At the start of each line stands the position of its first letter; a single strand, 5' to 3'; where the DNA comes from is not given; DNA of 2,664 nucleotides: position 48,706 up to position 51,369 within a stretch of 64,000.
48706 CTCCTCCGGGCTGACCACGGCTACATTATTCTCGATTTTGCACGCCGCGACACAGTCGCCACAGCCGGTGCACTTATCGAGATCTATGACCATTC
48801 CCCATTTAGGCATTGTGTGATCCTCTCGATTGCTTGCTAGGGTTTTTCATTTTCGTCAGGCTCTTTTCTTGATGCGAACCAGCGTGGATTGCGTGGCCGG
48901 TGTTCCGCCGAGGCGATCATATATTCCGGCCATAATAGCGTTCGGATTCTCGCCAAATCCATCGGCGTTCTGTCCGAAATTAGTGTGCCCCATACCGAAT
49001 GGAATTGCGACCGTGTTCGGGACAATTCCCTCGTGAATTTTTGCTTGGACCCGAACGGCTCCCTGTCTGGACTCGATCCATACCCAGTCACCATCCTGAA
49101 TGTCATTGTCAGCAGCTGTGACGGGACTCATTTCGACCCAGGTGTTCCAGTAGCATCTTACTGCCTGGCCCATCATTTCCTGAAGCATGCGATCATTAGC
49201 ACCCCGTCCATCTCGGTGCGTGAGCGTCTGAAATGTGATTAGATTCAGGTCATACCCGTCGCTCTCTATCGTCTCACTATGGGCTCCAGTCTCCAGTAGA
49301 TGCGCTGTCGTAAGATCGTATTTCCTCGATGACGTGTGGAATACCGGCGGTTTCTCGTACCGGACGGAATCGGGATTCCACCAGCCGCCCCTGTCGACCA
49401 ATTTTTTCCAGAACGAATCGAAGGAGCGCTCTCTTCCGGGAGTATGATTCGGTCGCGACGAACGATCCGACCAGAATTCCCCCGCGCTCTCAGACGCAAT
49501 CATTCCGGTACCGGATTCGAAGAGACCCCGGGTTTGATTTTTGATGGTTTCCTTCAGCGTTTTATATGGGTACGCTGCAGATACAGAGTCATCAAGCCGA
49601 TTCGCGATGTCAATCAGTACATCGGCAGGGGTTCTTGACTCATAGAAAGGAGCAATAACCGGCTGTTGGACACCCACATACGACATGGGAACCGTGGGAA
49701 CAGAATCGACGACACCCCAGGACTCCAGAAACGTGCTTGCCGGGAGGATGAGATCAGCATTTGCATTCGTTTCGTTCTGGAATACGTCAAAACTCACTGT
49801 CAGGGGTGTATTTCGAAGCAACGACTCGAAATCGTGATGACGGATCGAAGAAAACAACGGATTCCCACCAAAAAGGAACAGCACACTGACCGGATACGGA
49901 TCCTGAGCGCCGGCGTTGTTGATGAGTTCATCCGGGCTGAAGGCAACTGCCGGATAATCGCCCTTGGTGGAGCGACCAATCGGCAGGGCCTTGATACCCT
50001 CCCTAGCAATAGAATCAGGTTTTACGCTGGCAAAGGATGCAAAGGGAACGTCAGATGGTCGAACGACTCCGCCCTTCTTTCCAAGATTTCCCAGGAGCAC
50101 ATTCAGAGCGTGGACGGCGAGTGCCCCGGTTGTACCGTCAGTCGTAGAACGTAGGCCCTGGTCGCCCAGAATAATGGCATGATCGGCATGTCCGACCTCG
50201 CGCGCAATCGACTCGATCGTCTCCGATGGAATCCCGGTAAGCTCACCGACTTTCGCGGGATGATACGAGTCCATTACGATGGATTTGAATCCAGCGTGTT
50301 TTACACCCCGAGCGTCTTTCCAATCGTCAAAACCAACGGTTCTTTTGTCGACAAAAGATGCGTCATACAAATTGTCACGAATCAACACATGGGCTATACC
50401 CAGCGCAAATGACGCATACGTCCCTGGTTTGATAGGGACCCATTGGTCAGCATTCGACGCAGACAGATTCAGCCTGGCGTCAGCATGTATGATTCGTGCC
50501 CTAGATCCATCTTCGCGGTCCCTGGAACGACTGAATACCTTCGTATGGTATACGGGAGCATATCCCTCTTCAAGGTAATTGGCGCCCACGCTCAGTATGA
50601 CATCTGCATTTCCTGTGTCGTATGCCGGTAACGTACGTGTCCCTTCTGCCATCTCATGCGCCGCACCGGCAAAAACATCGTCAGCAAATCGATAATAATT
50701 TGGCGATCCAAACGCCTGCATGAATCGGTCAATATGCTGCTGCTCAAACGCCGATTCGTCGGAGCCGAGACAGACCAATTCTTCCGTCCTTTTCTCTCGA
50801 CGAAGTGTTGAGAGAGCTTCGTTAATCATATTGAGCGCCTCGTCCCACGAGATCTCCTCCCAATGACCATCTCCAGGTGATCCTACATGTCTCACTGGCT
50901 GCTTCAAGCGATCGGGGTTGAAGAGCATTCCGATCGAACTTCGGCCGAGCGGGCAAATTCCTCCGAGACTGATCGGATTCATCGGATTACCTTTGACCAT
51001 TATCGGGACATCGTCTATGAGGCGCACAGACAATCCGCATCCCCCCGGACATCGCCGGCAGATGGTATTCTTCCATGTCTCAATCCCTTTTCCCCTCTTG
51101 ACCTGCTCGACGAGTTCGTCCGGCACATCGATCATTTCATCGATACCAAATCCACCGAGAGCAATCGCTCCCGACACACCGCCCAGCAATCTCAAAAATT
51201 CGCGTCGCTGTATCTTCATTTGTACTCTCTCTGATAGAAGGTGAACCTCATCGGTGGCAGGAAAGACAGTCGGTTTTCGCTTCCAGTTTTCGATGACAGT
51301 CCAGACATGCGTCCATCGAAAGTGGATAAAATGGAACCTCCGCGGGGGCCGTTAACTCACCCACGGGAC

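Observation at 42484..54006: Candidate extracellular electron-transfer system: ACIII/Qrc-like quinone module + porin-cytochrome triad + T9SS-sorted heme-domain protein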

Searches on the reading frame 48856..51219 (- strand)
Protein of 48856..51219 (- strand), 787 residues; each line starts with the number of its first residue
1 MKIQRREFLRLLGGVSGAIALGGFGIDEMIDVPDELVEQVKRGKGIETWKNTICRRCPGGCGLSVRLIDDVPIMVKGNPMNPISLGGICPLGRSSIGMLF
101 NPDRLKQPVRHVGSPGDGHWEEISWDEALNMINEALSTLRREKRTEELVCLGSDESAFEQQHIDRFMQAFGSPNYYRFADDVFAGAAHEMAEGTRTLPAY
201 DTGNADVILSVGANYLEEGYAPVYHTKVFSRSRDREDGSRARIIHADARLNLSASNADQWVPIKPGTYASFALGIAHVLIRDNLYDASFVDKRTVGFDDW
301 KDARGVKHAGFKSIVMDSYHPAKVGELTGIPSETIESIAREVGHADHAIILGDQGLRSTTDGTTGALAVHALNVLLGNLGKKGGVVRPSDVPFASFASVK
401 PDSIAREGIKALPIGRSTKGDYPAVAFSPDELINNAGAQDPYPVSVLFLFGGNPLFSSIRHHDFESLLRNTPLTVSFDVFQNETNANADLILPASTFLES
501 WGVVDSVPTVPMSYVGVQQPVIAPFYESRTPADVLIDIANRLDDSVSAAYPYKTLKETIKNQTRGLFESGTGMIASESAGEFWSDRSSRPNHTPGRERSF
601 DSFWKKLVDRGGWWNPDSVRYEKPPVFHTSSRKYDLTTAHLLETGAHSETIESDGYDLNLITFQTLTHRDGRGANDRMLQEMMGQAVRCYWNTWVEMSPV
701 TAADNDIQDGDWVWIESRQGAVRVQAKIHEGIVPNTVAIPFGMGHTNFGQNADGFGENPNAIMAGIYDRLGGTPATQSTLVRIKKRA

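Call 4: search_protein_families(library=pfam, proteins=[window:48856-51219:-], max_evalue=0.01)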
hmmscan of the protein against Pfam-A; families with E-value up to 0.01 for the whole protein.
window:48856-51219:- (787 aa): 3 families
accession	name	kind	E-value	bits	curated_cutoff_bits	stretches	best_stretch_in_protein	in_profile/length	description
PF00384.28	Molybdopterin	-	6.5e-37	127.8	24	1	104-540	1-352/353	Molybdopterin oxidoreductase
PF01568.27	Molydop_binding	-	5.7e-17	62.2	26.8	1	658-779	1-109/110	Molydopterin dinucleotide binding domain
PF04879.21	Molybdop_Fe4S4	-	2.5e-07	31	22.7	1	48-96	2-50/55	Molybdopterin oxidoreductase Fe4S4 domain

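Call 5: search_protein_families(library=ncbifam, proteins=[window:48856-51219:-], max_evalue=0.01)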
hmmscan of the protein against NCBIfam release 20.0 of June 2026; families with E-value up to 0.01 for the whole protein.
window:48856-51219:- (787 aa): 26 families (the best 25 are shown)
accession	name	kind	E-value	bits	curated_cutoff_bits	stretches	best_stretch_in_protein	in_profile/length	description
NF041783.2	mnquin_red_QrcB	equivalog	4.2e-92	309.5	440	2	43-546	46-507/695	menaquinone reductase molybdopterin-binding-like subunit QrcB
NF012032.0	PRK15488.1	equivalog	5e-80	269.5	694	1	1-765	1-739/759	thiosulfate reductase PhsA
NF041714.1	arsenate_red_ArrA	equivalog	7.5e-70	236.1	1600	2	2-639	2-660/848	arsenate respiratory reductase molybdopterin-containing subunit ArrA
TIGR01591.1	Fdh-alpha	equivalog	5.1e-62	209.9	666.25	3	52-388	1-320/672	formate dehydrogenase subunit alpha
TIGR02166.1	dmsA_ynfE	subfamily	5.7e-58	196.6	777.7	2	3-543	1-558/794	DMSO/selenate family reductase complex A subunit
NF041884.1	selenate_YnfF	exception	8.9e-43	146.2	1650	2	57-385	54-397/798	selenate/tellurate reductase subunit YnfF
TIGR03479.1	DMSO_red_II_alp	subfamily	9.1e-43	146.4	984.75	3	89-294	105-307/913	molybdopterin-dependent oxidoreductase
NF041885.1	selenate_YnfE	exception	4.6e-42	143.8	1675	2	3-550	3-572/805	selenate/tellurate reductase subunit YnfE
NF047855.1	AssmNtatRedNasC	equivalog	1.6e-40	139.1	1100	3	74-383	48-340/708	assimilatory nitrate reductase catalytic subunit NasC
NF011566.1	PRK14990.1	exception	1.3e-37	129.3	1600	1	89-543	104-578/814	dimethylsulfoxide reductase subunit A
TIGR01553.1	formate-DH-alph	equivalog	6.1e-30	103.7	814.2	1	2-295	1-305/1009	formate dehydrogenase-N subunit alpha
NF011567.1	PRK14991.1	equivalog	1.9e-25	88.9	1750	3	422-523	599-704/1022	tetrathionate reductase subunit TtrA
TIGR00509.1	bisC_fam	subfamily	6.2e-25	87.6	1017.55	1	114-546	65-512/772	molybdopterin guanine dinucleotide-containing S/N-oxide reductase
NF041513.1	formate_DH_Act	exception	2.8e-21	75.1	1400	2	44-144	37-135/1067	formate dehydrogenase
NF010055.0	PRK13532.1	equivalog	8.3e-20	70.6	904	1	1-295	1-292/830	nitrate reductase catalytic subunit NapA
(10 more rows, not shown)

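Call 24: search_solved_structures(query=window:48856-51219:-, max_evalue=1e-10, show_alignments=0)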
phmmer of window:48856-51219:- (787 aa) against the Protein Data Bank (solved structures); distinct sequences matched with E-value up to 1e-10: 44.
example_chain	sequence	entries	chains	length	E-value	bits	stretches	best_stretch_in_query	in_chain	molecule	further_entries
6cz7_A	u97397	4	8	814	6.3e-59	203.1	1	42-635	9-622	ArrA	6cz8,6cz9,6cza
2vpw_A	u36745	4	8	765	9e-46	159.6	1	3-586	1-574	THIOSULFATE REDUCTASE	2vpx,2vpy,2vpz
9t1s_L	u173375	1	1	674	3e-33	118.2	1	51-504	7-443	formate dehydrogenase (coenzyme F420)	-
7qv7_S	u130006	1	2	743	3.2e-33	118.1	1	52-388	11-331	Hydrogen dependent carbon dioxide reductase subunit FdhF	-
9wxb_B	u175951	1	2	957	2.2e-31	112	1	51-503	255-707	Formate dehydrogenase alpha subunit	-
2e7z_A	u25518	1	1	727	2.8e-31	111.7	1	50-302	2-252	Acetylene hydratase Ahy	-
9vap_A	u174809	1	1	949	8.2e-29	103.5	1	3-384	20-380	Formate dehydrogenase molybdopterin-binding subunit FdhA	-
6tg9_A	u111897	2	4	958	2.3e-27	98.7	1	49-503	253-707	Formate dehydrogenase subunit alpha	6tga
7bkb_D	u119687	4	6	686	7.8e-26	93.6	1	49-504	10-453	Formate dehydrogenase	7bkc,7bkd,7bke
2jim_A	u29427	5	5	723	1.1e-25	93.1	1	47-384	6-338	PERIPLASMIC NITRATE REDUCTASE | PROTEIN (PERIPLASMIC NITRATE REDUCTASE)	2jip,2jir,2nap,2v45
2jio_A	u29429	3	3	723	5.4e-25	90.9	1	47-384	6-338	PERIPLASMIC NITRATE REDUCTASE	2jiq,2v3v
1aa6_A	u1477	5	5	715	5.8e-25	90.8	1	52-542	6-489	FORMATE DEHYDROGENASE H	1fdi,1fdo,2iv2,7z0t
4ydd_A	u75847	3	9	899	1.2e-23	86.4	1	89-294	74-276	DMSO reductase family type II enzyme, molybdopterin subunit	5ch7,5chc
5e7o_A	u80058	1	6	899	1.8e-23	85.8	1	89-294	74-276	DMSO reductase family type II enzyme, molybdopterin subunit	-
8k9e_B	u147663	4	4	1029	3.8e-22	81.4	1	3-277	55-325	Fe-S-cluster-containing hydrogenase components 1-like protein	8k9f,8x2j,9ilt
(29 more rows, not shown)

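Call 25: search_solved_structures(query=window:48856-51219:-, max_evalue=1e-40, show_alignments=2)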
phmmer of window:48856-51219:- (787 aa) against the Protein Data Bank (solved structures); distinct sequences matched with E-value up to 1e-40: 2.
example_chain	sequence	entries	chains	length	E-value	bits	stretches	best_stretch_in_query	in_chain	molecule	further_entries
6cz7_A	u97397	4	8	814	6.3e-59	203.1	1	42-635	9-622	ArrA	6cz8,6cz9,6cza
2vpw_A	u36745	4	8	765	9e-46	159.6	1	3-586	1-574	THIOSULFATE REDUCTASE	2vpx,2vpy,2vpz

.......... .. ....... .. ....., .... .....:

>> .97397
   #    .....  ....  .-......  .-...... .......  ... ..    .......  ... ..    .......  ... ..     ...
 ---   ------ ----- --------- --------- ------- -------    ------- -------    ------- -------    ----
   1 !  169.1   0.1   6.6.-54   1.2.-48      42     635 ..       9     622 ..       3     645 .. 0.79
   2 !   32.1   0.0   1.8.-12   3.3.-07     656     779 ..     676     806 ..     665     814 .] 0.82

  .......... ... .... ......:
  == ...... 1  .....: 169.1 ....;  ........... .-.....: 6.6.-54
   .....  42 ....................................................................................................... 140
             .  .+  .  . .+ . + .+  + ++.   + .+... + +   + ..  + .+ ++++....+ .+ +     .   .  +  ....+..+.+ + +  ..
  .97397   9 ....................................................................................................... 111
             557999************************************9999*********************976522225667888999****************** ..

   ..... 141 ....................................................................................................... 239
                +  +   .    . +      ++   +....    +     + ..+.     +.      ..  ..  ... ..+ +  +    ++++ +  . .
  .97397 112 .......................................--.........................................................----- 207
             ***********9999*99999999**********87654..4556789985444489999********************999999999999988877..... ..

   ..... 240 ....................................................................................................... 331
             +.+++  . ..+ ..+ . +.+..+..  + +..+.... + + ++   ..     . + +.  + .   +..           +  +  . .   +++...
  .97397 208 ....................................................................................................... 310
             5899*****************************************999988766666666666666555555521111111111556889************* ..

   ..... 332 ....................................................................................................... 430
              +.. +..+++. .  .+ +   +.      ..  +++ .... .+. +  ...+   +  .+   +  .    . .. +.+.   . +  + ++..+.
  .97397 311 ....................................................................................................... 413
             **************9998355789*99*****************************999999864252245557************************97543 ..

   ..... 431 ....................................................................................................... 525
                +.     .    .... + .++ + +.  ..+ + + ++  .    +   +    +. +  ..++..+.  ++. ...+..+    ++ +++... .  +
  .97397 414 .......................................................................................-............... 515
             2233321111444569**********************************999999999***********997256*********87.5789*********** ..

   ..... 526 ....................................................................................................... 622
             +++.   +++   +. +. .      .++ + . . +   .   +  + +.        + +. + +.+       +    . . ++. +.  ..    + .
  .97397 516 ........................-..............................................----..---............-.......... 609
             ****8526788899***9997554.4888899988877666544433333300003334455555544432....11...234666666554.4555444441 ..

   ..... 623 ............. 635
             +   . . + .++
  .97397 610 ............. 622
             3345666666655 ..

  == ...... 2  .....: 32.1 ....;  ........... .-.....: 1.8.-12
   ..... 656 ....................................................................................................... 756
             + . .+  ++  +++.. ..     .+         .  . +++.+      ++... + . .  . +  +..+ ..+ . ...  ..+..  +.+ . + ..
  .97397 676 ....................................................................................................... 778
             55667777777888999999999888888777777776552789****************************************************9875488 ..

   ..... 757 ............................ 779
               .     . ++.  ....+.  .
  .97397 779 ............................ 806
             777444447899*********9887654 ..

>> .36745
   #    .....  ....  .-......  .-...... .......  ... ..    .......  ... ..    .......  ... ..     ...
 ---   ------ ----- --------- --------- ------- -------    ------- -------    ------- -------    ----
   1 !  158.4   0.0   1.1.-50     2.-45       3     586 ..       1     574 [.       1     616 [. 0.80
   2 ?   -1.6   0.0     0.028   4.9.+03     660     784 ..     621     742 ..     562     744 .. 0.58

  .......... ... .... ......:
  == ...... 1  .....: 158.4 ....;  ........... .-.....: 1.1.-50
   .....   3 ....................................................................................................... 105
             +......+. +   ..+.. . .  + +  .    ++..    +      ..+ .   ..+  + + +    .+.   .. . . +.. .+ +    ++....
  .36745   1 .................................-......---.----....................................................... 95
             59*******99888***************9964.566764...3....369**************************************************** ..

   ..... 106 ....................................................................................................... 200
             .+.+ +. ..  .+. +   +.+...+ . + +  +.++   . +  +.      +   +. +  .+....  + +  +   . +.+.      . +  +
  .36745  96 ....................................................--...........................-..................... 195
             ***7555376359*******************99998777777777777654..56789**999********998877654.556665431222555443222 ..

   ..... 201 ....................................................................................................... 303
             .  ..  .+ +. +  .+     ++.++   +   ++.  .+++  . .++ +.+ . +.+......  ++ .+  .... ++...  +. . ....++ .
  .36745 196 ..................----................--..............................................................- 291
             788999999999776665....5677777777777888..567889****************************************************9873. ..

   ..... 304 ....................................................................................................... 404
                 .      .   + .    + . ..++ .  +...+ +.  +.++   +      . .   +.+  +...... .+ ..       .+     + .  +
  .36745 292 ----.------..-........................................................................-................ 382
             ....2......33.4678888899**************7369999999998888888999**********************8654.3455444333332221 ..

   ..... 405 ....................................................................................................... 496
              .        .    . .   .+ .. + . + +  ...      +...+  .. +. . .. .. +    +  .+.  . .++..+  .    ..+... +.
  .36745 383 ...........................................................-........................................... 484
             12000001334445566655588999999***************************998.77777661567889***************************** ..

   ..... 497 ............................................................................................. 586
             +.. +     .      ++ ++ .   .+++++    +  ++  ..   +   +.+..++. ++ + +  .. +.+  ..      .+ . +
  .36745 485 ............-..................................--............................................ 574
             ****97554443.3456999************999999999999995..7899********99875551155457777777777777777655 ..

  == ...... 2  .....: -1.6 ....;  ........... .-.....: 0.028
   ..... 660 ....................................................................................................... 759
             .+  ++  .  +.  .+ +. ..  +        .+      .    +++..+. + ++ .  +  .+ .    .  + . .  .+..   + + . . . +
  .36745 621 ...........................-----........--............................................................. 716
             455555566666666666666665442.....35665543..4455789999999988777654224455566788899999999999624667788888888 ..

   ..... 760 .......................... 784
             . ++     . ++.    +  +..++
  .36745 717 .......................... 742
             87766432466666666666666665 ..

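Call 34: find_homologous_proteins(query=window:48856-51219:-, max_evalue=1e-50)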
Query window:48856-51219:- (787 aa): 184 proteins with E <= 1e-50 among 8000 candidates; the best 120 are listed.
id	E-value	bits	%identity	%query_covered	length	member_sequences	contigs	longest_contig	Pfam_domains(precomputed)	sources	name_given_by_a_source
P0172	0.0e+0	1831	100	100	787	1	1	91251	PF00384.28,PF01568.28,PF04879.22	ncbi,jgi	-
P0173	0.0e+0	1296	69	100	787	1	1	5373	PF00384.28,PF01568.28,PF04879.22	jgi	jgi:anaerobic selenocysteine-containing dehydrogenase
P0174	7.1e-266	902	50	100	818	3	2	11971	PF00384.28,PF01568.28,PF04879.22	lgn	-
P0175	8.2e-259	879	47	99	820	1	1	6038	PF00384.28,PF01568.28,PF04879.22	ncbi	-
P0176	2.8e-258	877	47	100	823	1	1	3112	PF00384.28,PF01568.28,PF04879.22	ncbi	-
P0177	1.3e-254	865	46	99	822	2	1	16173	PF00384.28,PF01568.28,PF04879.22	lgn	-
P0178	3.4e-253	861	47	99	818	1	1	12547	PF00384.28,PF01568.28,PF04879.22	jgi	jgi:anaerobic selenocysteine-containing dehydrogenase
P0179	4.4e-253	860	46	99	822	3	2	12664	PF00384.28,PF01568.28,PF04879.22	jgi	jgi:anaerobic selenocysteine-containing dehydrogenase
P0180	6.9e-251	853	46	99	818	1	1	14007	PF00384.28,PF01568.28,PF04879.22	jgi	jgi:anaerobic selenocysteine-containing dehydrogenase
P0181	7.9e-251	853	45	99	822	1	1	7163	PF00384.28,PF01568.28,PF04879.22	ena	-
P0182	2.4e-249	848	47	100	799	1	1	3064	PF00384.28,PF01568.28,PF04879.22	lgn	-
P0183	3.3e-248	844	44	100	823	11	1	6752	PF00384.28,PF01568.28,PF04879.22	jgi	-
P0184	4.7e-248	844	45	99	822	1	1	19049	PF00384.28,PF01568.28,PF04879.22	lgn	-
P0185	1.9e-246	838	45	99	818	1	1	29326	PF00384.28,PF01568.28,PF04879.22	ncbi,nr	ncbi:MAG: molybdopterin-dependent oxidoreductase [Ignavibacteriae bacterium]|nr:molybdopterin-depend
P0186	2.2e-245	835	44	99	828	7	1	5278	PF00384.28,PF01568.28,PF04879.22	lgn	-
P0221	8.9e-234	796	43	99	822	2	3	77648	PF00384.28,PF01568.28,PF04879.22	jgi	jgi:anaerobic selenocysteine-containing dehydrogenase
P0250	2.4e-179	616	36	100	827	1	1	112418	PF00384.28,PF01568.28,PF04879.22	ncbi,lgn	-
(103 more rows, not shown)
